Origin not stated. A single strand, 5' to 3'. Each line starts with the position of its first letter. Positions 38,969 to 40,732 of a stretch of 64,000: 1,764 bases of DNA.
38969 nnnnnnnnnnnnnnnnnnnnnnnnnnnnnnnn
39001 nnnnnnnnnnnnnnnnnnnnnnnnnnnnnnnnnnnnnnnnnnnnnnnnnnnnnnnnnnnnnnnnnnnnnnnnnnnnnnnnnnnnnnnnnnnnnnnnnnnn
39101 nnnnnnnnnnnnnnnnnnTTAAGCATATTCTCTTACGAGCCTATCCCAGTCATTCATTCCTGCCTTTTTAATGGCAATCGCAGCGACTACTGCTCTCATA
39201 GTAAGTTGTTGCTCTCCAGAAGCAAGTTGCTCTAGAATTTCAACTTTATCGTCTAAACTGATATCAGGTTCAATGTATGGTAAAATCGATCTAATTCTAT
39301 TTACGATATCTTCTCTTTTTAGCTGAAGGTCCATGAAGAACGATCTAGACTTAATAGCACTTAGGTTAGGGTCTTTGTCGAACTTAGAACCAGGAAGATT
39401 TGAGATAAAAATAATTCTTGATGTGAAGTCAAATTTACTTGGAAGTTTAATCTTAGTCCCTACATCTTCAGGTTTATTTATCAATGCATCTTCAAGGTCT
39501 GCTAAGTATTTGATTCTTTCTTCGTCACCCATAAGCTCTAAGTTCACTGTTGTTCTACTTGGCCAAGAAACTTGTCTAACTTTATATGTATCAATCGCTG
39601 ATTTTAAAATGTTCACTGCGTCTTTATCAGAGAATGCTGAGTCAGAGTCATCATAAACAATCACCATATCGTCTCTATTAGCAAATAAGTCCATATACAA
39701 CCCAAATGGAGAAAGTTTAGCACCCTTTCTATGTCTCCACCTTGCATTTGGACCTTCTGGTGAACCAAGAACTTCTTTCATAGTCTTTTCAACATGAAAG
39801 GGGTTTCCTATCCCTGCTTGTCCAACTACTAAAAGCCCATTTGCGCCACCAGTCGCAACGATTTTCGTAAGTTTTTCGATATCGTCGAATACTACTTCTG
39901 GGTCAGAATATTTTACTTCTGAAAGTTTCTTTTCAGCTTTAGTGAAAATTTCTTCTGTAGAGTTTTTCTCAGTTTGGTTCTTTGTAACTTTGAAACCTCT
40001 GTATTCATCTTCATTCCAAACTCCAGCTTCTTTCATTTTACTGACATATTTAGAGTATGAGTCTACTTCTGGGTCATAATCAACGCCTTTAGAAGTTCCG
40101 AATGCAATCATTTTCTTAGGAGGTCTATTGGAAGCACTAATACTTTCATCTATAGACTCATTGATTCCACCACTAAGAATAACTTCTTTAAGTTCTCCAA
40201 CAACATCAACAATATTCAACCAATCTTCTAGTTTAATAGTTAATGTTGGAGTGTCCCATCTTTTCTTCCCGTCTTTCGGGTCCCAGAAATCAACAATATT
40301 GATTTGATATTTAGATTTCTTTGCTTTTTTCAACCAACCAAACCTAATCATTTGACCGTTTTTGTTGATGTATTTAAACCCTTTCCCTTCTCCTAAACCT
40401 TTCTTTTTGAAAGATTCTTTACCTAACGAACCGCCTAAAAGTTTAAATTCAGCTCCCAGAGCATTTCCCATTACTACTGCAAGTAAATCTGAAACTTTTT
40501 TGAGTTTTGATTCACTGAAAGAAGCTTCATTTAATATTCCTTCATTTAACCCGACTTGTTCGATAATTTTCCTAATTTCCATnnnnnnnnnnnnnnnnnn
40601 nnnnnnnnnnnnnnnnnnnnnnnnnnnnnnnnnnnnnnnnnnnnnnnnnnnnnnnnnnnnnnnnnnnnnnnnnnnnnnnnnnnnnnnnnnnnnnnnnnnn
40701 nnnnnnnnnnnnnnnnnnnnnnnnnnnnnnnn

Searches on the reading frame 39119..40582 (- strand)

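Call 69: search_protein_families(library=phrogs, proteins=[window:39119-40582:-], max_evalue=0.00001)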
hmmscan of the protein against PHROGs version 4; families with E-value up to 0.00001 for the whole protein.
window:39119-40582:- (487 aa): 1 family
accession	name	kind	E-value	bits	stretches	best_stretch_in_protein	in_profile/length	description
phrog_1250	-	unknown function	1e-32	114.4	2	190-343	47-196/327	unknown function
